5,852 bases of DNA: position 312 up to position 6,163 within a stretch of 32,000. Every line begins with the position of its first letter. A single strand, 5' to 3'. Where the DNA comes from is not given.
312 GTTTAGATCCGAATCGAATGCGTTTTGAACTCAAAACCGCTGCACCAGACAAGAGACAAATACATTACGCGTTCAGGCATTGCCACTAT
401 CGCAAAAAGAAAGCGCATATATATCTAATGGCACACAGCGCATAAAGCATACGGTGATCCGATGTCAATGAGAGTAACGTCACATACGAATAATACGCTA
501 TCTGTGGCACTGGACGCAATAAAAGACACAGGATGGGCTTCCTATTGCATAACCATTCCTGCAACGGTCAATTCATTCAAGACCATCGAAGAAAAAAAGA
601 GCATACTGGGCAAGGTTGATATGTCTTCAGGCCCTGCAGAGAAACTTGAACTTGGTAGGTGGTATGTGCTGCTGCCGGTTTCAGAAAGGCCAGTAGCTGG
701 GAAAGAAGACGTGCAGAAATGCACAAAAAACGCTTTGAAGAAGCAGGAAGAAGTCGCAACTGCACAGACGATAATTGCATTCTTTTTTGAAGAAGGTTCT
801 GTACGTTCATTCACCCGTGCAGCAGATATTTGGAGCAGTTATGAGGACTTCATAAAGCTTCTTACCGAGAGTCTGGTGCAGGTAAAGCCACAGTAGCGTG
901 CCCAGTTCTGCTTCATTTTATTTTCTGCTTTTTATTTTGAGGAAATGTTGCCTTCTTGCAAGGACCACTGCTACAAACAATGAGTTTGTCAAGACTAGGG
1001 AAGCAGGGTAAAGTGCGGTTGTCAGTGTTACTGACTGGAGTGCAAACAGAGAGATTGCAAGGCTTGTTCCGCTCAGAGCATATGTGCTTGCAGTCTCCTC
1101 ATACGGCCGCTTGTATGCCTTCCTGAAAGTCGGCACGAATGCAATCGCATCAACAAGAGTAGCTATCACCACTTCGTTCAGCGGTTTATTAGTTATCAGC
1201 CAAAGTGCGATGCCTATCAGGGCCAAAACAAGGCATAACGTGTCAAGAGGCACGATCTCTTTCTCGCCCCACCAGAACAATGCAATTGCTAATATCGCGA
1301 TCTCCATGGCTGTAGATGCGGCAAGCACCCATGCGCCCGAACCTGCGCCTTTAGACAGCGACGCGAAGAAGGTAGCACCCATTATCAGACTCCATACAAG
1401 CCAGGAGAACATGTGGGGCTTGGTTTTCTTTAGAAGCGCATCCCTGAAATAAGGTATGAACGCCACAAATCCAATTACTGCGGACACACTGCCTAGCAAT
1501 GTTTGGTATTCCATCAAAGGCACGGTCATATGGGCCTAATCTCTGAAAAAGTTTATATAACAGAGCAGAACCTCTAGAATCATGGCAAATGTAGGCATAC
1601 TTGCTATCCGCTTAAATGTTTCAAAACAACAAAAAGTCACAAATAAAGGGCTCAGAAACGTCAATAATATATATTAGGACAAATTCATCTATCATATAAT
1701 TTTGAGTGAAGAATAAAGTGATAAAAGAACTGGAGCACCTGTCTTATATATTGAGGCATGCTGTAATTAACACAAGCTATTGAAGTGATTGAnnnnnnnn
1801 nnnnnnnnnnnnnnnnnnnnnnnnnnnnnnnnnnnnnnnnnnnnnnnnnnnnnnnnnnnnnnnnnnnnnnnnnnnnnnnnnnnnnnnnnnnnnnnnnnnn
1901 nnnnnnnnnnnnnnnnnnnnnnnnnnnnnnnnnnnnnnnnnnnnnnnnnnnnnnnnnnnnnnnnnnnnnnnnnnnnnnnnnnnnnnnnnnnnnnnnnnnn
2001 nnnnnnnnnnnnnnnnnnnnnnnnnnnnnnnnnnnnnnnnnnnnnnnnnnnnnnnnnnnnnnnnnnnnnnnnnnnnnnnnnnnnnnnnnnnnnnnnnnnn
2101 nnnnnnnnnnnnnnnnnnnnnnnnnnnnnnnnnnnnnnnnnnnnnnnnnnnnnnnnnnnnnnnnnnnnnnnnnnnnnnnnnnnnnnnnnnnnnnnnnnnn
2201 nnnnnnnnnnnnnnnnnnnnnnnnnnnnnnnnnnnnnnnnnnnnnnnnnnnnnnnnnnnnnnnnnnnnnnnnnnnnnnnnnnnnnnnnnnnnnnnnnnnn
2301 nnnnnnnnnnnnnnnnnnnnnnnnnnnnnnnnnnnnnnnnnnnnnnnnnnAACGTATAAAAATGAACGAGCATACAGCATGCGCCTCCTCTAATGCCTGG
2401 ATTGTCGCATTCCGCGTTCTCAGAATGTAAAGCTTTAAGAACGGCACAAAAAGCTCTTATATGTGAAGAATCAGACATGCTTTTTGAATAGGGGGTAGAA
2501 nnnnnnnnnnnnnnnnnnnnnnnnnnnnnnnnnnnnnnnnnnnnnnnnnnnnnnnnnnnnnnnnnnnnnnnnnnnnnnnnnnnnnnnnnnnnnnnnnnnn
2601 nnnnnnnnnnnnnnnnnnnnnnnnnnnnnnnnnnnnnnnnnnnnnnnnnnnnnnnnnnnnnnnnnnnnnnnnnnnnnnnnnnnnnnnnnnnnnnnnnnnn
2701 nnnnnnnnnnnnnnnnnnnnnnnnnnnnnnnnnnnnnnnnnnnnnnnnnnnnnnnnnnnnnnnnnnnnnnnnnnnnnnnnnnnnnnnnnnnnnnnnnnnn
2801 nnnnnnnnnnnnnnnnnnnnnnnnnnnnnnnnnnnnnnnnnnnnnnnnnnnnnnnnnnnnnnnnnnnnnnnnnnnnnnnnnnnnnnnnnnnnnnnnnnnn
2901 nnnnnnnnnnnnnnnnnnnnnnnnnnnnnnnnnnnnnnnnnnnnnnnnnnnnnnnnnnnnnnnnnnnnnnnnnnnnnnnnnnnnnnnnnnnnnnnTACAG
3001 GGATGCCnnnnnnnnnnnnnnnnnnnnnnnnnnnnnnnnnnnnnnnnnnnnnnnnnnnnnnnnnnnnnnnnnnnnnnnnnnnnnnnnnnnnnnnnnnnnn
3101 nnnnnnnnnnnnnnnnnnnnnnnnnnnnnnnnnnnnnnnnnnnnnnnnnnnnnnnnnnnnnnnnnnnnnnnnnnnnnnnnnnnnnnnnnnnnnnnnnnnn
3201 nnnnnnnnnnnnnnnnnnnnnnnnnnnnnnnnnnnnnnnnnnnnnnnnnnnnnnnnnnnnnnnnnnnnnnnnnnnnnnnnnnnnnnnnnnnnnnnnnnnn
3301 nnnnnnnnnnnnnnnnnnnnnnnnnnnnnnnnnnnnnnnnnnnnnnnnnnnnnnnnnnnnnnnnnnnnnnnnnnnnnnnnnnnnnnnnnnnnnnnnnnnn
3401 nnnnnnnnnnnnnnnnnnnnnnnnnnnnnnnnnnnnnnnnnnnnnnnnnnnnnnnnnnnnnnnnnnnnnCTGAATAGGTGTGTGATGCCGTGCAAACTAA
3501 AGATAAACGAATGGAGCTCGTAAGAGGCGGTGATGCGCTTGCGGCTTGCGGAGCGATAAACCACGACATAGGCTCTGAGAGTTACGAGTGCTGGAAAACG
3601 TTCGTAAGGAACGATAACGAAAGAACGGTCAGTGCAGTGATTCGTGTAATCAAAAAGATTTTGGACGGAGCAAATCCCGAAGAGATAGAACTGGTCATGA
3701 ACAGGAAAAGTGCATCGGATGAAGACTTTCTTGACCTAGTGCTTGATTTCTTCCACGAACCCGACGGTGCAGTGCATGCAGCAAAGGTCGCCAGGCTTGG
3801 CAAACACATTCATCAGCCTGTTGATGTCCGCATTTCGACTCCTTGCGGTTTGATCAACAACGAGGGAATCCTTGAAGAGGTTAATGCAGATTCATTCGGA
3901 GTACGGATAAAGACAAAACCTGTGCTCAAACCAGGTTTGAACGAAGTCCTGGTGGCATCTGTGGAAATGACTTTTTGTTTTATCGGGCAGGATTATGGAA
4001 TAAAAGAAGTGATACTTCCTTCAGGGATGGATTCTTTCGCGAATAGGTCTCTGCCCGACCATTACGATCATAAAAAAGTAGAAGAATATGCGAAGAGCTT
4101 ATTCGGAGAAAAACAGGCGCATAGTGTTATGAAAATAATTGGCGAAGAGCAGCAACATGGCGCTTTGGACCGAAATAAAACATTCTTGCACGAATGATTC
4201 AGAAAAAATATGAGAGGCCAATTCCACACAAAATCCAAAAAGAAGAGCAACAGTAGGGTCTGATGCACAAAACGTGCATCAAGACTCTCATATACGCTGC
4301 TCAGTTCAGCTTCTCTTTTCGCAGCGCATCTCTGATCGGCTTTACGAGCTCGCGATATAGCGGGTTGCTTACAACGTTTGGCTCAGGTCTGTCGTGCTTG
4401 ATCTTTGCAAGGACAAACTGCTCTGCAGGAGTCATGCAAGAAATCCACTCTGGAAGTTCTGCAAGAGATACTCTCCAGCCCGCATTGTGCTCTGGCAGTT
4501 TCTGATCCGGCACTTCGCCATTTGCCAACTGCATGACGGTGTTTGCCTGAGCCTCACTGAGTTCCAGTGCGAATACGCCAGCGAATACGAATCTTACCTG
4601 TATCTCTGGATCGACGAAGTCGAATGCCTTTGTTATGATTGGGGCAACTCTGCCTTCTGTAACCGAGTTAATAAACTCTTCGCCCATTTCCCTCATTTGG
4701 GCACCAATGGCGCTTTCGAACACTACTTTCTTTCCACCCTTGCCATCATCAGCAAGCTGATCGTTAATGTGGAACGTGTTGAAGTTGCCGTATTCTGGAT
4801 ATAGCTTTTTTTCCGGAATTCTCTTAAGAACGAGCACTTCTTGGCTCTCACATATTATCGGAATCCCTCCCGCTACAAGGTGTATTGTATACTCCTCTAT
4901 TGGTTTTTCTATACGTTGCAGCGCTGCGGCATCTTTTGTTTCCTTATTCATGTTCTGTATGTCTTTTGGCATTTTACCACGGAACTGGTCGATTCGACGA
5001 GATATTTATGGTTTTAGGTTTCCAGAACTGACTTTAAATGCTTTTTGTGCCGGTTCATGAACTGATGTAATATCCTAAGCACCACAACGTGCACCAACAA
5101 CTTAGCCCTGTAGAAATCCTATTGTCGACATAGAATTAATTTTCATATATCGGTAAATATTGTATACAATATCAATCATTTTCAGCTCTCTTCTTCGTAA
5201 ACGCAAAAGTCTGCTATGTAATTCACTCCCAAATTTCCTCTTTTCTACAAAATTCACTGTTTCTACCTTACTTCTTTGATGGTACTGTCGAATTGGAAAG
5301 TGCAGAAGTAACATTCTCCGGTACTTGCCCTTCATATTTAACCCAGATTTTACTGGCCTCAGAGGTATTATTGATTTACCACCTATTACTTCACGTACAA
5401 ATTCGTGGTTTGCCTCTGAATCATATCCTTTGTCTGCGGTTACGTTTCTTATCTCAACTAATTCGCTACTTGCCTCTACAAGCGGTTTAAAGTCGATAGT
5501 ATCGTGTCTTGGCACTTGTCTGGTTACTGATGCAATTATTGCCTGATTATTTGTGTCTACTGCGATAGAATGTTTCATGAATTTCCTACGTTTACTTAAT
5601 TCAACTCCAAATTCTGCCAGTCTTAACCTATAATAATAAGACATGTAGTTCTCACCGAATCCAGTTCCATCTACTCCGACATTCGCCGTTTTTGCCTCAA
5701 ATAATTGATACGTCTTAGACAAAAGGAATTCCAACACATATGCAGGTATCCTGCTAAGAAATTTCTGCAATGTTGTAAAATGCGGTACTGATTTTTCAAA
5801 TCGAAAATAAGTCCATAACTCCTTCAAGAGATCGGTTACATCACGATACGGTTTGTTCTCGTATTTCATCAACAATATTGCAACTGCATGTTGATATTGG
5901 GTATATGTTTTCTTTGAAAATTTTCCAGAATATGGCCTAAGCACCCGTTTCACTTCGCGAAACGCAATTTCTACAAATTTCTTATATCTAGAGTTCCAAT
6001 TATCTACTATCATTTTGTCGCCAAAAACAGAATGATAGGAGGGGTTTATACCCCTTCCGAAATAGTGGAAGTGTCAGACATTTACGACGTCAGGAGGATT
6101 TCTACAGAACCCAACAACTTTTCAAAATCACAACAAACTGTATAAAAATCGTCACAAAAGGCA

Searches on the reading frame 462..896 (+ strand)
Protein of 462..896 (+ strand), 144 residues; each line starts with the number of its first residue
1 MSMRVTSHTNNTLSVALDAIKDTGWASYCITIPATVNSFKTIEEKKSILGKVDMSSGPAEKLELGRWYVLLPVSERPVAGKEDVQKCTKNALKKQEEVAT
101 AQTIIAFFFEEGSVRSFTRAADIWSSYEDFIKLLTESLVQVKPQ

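Call 13: search_protein_families(library=pfam, proteins=[window:462-896:+], max_evalue=0.1)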
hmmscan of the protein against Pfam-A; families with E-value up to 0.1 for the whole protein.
window:462-896:+ (144 aa): 1 family
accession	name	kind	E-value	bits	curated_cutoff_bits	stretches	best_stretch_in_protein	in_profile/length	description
PF14009.12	PADRE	-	0.053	14.3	29.6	1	58-96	68-104/184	PADRE domain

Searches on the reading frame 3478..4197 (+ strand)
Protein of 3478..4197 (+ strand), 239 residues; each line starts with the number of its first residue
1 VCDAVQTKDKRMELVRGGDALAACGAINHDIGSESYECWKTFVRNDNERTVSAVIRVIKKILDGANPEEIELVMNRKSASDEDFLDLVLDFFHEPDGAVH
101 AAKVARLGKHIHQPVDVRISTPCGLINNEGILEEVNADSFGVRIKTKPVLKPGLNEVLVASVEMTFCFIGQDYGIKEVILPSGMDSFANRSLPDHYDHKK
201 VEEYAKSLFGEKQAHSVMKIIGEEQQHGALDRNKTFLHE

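Call 3: search_protein_families(library=pfam, proteins=[window:3478-4197:+], max_evalue=1)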
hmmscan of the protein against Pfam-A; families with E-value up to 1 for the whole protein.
window:3478-4197:+ (239 aa): 2 families
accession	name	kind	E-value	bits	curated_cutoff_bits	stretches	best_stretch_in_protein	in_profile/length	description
PF08664.15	YcbB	-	0.019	15.5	27.4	1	182-229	79-125/136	YcbB domain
PF02617.22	ClpS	-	0.15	12.3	23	1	37-68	4-35/80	ATP-dependent Clp protease adaptor protein ClpS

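Call 16: search_protein_families(library=ncbifam, proteins=[window:3478-4197:+], max_evalue=0.1)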
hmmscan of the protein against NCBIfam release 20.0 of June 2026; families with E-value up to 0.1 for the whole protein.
window:3478-4197:+ (239 aa): 0 families

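Call 17: search_protein_families(library=padloc, proteins=[window:3478-4197:+], max_evalue=0.1)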
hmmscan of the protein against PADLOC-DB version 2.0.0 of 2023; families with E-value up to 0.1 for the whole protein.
window:3478-4197:+ (239 aa): 0 families

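Call 18: search_protein_families(library=phrogs, proteins=[window:3478-4197:+], max_evalue=0.1)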
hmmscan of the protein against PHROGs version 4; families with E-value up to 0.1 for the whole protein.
window:3478-4197:+ (239 aa): 1 family
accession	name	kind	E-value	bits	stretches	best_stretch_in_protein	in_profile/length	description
phrog_1526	-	unknown function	0.011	17.1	0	18-67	36-86/89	-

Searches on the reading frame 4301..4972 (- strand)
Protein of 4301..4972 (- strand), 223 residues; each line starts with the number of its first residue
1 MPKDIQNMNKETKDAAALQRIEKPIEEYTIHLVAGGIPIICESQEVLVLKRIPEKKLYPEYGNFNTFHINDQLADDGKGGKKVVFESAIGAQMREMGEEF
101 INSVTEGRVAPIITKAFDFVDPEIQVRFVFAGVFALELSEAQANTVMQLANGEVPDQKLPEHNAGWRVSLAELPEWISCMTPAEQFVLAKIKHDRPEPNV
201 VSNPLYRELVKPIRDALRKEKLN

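Call 3: search_protein_families(library=pfam, proteins=[window:4301-4972:-], max_evalue=1)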
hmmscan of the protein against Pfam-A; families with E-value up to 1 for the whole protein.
window:4301-4972:- (223 aa): 1 family
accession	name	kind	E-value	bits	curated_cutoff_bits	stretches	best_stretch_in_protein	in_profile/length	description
PF20006.4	fvmYukDl_N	-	0.047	14.3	27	1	100-159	7-64/85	YukD-like N-terminal domain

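Call 16: search_protein_families(library=ncbifam, proteins=[window:4301-4972:-], max_evalue=0.1)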
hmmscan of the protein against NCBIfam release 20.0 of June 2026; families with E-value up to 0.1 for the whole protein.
window:4301-4972:- (223 aa): 1 family
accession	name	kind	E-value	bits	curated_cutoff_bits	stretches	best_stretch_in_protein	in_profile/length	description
NF006530.0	PRK08999.1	equivalog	0.0023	17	245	1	79-178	39-135/315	Nudix family hydrolase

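Call 17: search_protein_families(library=padloc, proteins=[window:4301-4972:-], max_evalue=0.1)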
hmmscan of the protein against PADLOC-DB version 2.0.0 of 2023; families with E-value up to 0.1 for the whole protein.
window:4301-4972:- (223 aa): 0 families

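Call 18: search_protein_families(library=phrogs, proteins=[window:4301-4972:-], max_evalue=0.1)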
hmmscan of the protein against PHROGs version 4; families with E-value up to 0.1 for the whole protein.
window:4301-4972:- (223 aa): 0 families

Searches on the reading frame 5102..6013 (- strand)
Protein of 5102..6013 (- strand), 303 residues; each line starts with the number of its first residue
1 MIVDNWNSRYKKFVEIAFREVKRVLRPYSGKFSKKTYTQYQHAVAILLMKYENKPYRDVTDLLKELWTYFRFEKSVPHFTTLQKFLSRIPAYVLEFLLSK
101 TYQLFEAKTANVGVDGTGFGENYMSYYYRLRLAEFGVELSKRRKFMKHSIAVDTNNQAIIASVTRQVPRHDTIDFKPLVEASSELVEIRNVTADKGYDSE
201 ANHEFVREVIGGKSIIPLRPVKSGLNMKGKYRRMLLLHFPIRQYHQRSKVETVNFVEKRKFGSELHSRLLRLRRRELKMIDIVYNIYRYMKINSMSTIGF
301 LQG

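Call 3: search_protein_families(library=pfam, proteins=[window:5102-6013:-], max_evalue=1)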
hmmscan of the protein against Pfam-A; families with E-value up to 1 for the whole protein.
window:5102-6013:- (303 aa): 1 family
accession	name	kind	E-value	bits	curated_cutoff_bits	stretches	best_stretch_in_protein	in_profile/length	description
PF01609.27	DDE_Tnp_1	-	8.1e-12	45.7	23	1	141-280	31-194/200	Transposase DDE domain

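Call 16: search_protein_families(library=ncbifam, proteins=[window:5102-6013:-], max_evalue=0.1)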
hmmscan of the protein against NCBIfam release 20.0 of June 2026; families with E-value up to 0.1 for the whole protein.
window:5102-6013:- (303 aa): 6 families
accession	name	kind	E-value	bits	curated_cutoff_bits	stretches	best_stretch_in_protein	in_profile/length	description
NF033579.1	transpos_IS5_2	equivalog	3.2e-51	174.5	140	1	29-287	34-288/289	IS5 family transposase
NF033551.1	transpos_IS1182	equivalog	6.5e-12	45.1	270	1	147-222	269-344/488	IS1182 family transposase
NF033581.1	transpos_IS5_4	equivalog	3.1e-06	26.8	140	1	146-279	155-275/285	IS5 family transposase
NF033580.1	transpos_IS5_3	equivalog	0.00012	21.7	110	1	141-223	120-206/258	IS5 family transposase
NF033593.1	transpos_ISNCY_1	equivalog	0.0012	17.6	325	1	167-209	319-366/444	ISNCY family transposase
TIGR00143.1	hypF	equivalog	0.014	13.6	466.1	1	20-124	409-508/741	carbamoyltransferase HypF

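Call 87: search_dna_similar(query=window:5102-6013:-, collection=plasmids, mode=protein, max_evalue=1e-10, max_rows=10)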
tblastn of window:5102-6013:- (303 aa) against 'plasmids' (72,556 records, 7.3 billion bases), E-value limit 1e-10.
Records with a match: 70; places in all: 95; records where one place covers at least 80% of the query: 60.
Best place of each record, by identity: <60% 70.
By first word of the organism name: Natrinema 10; Roseomonas 6; Haloarcula 5; Halorubrum 4; Natribaculum 3; Haloplanus 3; Haloferax 3; Haladaptatus 3; Haloterrigena 2; Haloprofundus 2; and 25 more.
By predicted mobility (MOB-suite, as given by PLSDB): non-mobilizable 70.
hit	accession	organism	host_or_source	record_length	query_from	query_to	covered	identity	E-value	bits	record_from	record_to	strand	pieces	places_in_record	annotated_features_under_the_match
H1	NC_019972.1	Methanomethylovorans hollandica DSM 15978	-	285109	7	293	95%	36.4%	8e-38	149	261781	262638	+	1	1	IS5 family transposase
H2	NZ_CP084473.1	Natrinema sp. DC36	cell culture,sediment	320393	8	290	93%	31.9%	4e-16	86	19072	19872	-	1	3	none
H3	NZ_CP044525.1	Halorussus halophilus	pure culture,marine solar saltern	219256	8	294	95%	31.3%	8e-18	91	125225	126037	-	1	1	IS5 family transposase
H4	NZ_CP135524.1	Halomontanus rarus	Salt lake,Salt lake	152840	8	290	93%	30.8%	5e-15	82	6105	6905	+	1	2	IS5 family transposase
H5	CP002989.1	halophilic archaeon DL31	-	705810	8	290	93%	30.2%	3e-16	86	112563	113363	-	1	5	transposase IS4 family protein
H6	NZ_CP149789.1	Haloterrigena sp. KLK7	cell culture,salt lake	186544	12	290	92%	30.3%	7e-14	79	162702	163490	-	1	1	none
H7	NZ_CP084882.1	Natrinema zhouii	pure culture,Salt mine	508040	2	303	100%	27.9%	5e-11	71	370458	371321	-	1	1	IS5 family transposase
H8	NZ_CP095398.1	Natribaculum luteum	cell culture,brine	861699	8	290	93%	29.6%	8e-13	76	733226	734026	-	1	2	IS5 family transposase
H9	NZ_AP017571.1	Halorubrum trapanicum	-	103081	8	298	96%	28.8%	5e-15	82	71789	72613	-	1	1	IS5 family transposase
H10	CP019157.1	Haloarcula taiwanensis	single cell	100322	8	262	84%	32.7%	2e-18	93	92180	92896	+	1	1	IS5 family transposase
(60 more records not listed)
